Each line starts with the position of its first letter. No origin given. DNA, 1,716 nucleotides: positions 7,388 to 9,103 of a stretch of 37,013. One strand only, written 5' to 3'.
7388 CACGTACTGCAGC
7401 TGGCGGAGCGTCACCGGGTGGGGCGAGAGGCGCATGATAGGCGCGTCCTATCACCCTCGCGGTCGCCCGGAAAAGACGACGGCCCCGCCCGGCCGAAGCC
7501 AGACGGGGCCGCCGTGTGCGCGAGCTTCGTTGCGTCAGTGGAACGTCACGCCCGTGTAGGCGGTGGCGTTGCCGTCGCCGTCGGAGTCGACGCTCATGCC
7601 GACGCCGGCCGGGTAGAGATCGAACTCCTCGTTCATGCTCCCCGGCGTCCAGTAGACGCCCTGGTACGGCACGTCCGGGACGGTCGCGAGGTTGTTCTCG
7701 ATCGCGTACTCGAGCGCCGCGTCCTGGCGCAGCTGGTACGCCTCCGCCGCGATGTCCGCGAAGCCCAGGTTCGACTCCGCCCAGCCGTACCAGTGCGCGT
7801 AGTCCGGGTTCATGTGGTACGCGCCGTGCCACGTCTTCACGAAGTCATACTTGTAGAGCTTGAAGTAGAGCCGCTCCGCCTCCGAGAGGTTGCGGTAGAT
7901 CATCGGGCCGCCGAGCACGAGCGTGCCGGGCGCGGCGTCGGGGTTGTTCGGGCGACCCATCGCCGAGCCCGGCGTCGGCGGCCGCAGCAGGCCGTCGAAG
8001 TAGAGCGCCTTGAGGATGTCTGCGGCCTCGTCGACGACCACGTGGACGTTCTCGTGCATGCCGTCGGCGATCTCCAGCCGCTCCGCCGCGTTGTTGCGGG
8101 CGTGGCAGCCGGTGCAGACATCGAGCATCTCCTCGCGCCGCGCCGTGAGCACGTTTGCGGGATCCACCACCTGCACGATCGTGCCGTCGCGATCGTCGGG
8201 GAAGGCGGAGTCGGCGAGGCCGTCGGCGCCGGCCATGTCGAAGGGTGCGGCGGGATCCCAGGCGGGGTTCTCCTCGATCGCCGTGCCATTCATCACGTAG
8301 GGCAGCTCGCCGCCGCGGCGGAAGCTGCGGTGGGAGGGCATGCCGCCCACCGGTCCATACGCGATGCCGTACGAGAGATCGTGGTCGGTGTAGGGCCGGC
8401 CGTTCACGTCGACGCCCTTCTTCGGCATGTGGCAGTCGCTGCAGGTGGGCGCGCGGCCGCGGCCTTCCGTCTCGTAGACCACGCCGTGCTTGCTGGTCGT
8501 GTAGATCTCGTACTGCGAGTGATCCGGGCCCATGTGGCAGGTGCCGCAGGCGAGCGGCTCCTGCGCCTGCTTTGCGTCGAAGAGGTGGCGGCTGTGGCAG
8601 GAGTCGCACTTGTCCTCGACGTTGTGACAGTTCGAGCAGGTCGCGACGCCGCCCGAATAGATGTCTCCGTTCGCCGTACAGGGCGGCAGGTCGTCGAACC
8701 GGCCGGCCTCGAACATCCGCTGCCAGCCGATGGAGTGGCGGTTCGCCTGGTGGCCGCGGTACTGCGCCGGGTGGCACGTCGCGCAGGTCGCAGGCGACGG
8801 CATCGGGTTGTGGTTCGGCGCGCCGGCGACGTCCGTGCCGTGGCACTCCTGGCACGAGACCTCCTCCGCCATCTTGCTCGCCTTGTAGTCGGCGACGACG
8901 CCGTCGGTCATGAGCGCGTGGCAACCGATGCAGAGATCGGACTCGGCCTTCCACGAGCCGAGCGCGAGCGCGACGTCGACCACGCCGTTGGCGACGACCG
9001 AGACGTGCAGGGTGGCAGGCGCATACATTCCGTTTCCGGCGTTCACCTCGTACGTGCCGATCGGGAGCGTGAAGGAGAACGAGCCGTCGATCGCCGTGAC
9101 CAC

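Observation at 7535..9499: Collagen-like triple-helix stalk fused to an octahaem HAO-like cytochrome on a lipid anchor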

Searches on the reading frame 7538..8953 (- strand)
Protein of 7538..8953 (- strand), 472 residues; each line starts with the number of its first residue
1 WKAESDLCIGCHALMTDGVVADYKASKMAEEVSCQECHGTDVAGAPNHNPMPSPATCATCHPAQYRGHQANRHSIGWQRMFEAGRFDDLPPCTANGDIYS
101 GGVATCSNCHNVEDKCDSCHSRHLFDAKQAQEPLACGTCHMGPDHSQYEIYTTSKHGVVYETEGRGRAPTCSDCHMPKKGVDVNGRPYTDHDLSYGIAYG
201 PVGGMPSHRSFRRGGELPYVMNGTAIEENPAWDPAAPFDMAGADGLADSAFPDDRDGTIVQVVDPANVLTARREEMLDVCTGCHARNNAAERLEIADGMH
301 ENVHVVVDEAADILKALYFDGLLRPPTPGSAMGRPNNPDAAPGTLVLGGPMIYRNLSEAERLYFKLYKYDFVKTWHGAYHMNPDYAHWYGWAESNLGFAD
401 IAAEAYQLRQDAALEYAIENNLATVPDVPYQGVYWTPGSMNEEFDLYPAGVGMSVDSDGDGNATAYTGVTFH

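Call 38: search_solved_structures(query=A2, max_evalue=0.001, show_alignments=5)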
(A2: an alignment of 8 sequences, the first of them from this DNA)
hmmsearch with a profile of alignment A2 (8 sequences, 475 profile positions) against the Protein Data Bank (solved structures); distinct sequences matched with E-value up to 0.001: 9.
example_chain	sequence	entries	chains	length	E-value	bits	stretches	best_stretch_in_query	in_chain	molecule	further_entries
6h5l_A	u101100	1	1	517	4.3e-51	177.5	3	25-185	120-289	Similar to hydroxylamine oxidoreductase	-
4fas_A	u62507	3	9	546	2.5e-42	148.7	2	30-183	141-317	Hydroxylamine oxidoreductase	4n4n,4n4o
6m0p_A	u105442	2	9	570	3e-42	148.4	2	30-183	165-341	Aerobic hydroxylamine oxidoreductase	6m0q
1fgj_A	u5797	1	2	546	3.9e-42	148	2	30-183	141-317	HYDROXYLAMINE OXIDOREDUCTASE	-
4n4j_A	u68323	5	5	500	2.9e-41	145.1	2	4-195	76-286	hydroxylamine oxidoreductase | Similar to hydroxylamine oxidoreductase hao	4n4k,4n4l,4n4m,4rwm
6t5e_A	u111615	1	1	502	3.3e-41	144.9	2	4-195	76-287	Hydroxylamine oxidoreductase-like protein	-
6hif_G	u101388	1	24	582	4.5e-34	121.4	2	5-199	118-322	Hydrazine dehydrogenase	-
4qo5_A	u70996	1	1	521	1.2e-30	110.1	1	31-321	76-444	Hypothetical multiheme protein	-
28pb_A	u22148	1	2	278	3.8e-05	26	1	5-159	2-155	Cytochrome c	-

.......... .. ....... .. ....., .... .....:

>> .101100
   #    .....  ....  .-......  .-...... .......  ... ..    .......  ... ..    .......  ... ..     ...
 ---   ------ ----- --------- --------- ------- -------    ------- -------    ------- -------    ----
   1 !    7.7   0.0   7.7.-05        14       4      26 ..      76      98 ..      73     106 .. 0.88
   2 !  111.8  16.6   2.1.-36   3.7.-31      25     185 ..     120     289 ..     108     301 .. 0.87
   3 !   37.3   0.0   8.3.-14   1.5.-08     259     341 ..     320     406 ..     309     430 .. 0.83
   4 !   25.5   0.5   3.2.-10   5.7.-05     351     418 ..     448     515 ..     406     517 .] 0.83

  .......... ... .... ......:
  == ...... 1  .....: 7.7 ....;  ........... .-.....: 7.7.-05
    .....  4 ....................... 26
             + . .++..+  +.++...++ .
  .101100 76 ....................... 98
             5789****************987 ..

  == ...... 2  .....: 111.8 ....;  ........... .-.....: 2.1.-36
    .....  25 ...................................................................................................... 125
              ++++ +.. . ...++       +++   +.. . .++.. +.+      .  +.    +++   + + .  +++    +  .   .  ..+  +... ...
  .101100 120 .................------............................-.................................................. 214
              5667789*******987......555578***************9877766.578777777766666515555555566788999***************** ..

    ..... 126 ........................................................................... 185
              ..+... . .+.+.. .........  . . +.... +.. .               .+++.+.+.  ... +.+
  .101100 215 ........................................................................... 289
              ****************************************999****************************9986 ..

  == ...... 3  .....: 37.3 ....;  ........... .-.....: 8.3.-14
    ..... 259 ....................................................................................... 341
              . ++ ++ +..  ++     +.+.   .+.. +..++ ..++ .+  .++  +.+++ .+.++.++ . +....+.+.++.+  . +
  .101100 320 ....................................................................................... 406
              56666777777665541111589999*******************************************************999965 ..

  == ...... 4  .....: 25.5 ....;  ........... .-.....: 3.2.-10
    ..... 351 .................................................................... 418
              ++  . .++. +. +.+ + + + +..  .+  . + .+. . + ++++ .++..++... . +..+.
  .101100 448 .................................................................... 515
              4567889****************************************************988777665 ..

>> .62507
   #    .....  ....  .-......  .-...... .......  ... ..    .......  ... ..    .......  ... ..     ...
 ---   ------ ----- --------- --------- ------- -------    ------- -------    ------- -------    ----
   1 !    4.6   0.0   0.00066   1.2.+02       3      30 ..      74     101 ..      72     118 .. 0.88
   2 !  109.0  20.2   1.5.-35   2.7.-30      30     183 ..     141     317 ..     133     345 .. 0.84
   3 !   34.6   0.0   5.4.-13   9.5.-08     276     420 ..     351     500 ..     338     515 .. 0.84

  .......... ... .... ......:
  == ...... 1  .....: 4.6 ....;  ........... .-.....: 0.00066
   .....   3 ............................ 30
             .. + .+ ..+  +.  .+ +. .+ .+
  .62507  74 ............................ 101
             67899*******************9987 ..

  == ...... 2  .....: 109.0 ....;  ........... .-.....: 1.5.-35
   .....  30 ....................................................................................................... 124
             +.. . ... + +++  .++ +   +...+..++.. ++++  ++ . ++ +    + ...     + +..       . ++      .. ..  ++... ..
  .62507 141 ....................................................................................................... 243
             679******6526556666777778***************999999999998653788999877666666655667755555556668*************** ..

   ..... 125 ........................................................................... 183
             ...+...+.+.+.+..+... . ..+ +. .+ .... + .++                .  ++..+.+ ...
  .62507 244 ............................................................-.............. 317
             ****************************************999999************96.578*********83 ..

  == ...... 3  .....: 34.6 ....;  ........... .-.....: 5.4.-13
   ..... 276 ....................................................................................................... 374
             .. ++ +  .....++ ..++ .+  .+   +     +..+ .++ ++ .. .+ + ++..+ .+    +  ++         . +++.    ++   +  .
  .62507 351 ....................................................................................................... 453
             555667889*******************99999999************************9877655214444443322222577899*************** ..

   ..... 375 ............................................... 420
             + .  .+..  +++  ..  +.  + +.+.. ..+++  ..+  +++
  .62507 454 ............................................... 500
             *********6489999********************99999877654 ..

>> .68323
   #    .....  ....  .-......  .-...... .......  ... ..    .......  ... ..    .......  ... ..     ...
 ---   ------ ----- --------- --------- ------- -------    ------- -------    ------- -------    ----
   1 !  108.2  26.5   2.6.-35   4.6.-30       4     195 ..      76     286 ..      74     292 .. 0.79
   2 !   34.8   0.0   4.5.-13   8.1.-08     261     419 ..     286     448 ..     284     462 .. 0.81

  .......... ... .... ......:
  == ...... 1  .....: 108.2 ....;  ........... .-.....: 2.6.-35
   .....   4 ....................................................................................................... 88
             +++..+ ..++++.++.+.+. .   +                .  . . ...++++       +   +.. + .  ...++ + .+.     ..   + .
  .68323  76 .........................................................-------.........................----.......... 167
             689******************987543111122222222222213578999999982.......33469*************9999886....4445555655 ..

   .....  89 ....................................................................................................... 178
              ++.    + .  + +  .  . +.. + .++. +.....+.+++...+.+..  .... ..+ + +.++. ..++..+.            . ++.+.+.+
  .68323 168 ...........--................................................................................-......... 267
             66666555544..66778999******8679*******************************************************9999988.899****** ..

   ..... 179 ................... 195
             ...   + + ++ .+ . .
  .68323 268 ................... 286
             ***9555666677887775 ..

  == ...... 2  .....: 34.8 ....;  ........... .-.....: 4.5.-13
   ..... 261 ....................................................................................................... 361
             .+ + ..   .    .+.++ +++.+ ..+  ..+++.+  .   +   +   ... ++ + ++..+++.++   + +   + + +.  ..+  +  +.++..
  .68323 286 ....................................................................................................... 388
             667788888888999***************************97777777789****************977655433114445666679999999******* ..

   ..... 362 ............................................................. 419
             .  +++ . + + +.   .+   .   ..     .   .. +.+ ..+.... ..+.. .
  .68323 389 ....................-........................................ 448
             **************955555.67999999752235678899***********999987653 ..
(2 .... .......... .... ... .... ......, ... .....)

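Call 60: search_protein_representatives(protein=window:7538-8953:-)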
Query: 472 residues. Proteins with E-value up to 0.001 (for the whole library): 668; up to 1e-10: 266; up to 1e-30: 43. The best 150 are listed.
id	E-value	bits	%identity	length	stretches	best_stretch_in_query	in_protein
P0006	2.5e-197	673.2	63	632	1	1-472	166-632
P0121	1.9e-146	505.4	70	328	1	141-472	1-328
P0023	1.1e-106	374.1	69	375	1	1-229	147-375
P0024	2.0e-90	320.5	45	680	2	102-456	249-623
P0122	7.5e-87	308.8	51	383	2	8-205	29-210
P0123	7.5e-73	262.6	47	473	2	269-420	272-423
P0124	6.5e-61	223.2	46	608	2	5-203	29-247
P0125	1.8e-57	211.9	43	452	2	6-182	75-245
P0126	2.5e-57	211.4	43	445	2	6-180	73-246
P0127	2.1e-56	208.3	45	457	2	5-197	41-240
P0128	1.7e-54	202.0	41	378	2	5-204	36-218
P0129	6.1e-51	190.3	44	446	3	270-409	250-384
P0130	1.5e-50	189.0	46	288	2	268-412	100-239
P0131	2.0e-50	188.6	67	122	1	351-472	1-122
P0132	7.5e-50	186.7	41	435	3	272-413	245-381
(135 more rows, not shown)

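Call 72: predict_structure(alignment_id=A2)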
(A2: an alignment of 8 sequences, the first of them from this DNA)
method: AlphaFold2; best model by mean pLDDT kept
length: 472 residues; sequences in the alignment: 8
mean_pLDDT: 45.5   pTM: 0.38
mean pLDDT of the five models: 45.5, 44.5, 40.8, 38.9, 38.6
residues with pLDDT >= 90: 0; 70-90: 11; 50-70: 167; < 50: 294
segments of 3 or more residues with pLDDT < 50: 43-126, 135-150, 177-179, 185-212, 218-222, 224-228, 234-265, 324-356, 367-397, 424-472
pLDDT, mean of each block of 10 residues (from residue 1): 71 58 56 62 46 45 34 31 30 35 34 33 43 48 40 57 62 51 46 32 38 52 49 50 32 32 49 58 61 54 55 57 44 33 28 43 50 32 29 43 64 59 51 43 41 42 42 34
secondary structure, 60 per line:
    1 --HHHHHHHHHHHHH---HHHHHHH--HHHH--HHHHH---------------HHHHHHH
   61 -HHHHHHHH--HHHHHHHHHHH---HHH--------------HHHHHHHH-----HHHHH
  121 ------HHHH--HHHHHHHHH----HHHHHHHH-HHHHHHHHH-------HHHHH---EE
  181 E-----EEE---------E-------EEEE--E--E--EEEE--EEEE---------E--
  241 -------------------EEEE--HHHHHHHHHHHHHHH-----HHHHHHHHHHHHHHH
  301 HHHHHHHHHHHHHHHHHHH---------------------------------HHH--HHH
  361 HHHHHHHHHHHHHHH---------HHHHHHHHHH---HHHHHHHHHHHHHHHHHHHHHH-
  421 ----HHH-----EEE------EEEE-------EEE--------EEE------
elements in order: H3-15 H19-25 H28-31 H34-38 H54-60 H62-69 H72-82 H103-110 H116-120 H127-130 H133-141 H146-153 H155-163 H171-175 E179-181 E187-189 E207-210 E219-222 E225-228 E260-263 H266-280 H286-319 H358-375 H385-394 H398-419 E433-435 E442-445 E453-455 E464-466
